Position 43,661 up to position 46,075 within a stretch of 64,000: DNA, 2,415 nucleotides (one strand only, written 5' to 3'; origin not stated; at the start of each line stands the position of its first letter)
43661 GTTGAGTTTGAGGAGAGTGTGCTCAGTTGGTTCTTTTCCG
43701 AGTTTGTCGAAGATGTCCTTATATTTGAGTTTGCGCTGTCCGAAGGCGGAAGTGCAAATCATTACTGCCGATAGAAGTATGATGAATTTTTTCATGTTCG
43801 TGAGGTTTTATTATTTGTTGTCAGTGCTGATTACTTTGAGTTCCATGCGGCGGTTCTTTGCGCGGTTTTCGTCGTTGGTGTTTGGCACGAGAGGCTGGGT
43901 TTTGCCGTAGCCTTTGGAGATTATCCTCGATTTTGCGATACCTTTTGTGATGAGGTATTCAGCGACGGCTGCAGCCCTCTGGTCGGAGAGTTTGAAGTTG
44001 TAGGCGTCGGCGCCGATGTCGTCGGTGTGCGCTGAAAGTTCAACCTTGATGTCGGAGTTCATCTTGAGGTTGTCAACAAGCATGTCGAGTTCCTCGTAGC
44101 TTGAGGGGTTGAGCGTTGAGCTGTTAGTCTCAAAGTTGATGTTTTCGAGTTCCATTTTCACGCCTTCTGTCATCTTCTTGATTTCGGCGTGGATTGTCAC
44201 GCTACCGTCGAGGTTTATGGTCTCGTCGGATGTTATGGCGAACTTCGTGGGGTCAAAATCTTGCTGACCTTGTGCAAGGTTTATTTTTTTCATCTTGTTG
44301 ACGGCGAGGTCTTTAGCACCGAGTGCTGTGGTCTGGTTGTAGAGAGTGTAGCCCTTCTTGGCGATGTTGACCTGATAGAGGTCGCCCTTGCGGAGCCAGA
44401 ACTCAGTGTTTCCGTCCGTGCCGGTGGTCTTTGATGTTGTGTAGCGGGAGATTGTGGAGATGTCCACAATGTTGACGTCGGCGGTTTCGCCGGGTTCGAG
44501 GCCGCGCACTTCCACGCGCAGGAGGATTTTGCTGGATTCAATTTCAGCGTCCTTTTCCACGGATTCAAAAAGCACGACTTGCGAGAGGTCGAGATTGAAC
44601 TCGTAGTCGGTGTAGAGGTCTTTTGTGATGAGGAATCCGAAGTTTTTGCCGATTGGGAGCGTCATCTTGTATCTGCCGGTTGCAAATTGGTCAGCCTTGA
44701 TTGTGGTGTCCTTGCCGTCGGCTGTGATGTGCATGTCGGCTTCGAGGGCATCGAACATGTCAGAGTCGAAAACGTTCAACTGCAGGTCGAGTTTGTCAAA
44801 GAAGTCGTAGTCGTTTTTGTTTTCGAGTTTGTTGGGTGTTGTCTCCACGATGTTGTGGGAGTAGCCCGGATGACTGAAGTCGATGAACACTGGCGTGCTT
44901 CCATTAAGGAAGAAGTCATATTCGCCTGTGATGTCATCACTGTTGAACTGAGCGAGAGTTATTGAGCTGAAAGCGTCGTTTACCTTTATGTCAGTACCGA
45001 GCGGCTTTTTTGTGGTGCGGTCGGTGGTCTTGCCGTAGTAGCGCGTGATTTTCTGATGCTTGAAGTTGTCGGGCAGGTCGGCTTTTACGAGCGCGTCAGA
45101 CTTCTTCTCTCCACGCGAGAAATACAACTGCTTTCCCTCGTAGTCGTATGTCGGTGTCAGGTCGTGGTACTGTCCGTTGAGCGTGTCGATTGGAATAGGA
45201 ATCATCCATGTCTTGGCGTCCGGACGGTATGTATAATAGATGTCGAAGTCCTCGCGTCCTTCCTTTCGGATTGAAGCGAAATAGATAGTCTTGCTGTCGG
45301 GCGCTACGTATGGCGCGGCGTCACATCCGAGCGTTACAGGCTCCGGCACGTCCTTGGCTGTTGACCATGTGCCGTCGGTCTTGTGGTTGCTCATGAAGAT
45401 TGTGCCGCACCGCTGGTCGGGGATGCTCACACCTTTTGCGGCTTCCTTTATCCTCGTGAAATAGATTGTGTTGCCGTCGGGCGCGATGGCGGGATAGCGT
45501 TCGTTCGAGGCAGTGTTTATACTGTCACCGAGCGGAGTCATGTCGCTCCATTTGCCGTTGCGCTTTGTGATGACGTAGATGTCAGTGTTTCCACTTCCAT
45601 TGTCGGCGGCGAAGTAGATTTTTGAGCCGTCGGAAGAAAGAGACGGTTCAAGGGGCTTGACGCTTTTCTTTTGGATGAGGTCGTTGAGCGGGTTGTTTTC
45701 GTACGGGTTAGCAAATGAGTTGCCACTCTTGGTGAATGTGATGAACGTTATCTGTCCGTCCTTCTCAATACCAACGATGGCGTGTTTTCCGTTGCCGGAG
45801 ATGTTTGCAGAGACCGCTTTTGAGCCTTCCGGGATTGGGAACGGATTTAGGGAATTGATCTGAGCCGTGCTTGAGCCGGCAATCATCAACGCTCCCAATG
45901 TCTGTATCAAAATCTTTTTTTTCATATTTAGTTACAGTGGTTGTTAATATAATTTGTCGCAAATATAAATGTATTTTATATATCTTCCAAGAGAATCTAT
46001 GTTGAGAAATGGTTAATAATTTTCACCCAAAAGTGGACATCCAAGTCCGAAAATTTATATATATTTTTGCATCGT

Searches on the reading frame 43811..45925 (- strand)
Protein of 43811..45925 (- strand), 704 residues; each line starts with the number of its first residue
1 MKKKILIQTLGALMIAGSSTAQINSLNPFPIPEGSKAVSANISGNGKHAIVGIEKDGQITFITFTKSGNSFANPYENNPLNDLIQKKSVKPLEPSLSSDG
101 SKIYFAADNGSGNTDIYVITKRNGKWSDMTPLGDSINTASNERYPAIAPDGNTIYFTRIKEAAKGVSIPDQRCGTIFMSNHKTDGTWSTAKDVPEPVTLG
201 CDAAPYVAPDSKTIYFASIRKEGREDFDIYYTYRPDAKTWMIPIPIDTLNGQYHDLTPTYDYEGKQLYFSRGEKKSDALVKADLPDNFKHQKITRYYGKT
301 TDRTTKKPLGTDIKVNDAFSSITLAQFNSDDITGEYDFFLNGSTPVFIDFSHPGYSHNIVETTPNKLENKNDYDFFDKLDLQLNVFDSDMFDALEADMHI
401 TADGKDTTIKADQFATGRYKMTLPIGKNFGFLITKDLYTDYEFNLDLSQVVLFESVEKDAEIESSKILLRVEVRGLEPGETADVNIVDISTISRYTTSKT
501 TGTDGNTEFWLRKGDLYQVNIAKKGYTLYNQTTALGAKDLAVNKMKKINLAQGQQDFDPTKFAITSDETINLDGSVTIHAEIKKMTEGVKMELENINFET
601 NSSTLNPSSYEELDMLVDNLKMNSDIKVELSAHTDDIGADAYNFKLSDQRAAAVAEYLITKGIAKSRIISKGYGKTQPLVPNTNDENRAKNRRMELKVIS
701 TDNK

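Call 15: search_protein_families(library=pfam, proteins=[window:43811-45925:-], max_evalue=0.001)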
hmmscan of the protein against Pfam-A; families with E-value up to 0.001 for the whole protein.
window:43811-45925:- (704 aa): 3 families
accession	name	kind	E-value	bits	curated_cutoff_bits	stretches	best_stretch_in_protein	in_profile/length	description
PF00691.25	OmpA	-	1.7e-23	83.2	27.2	1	598-692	2-98/98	OmpA family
PF07676.18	PD40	-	4.3e-23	81.1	20.9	3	132-161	1-30/38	WD40-like Beta Propeller Repeat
PF05359.17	DUF748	-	0.00025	19.7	50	0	583-636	869-921/1037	Domain of Unknown Function (DUF748)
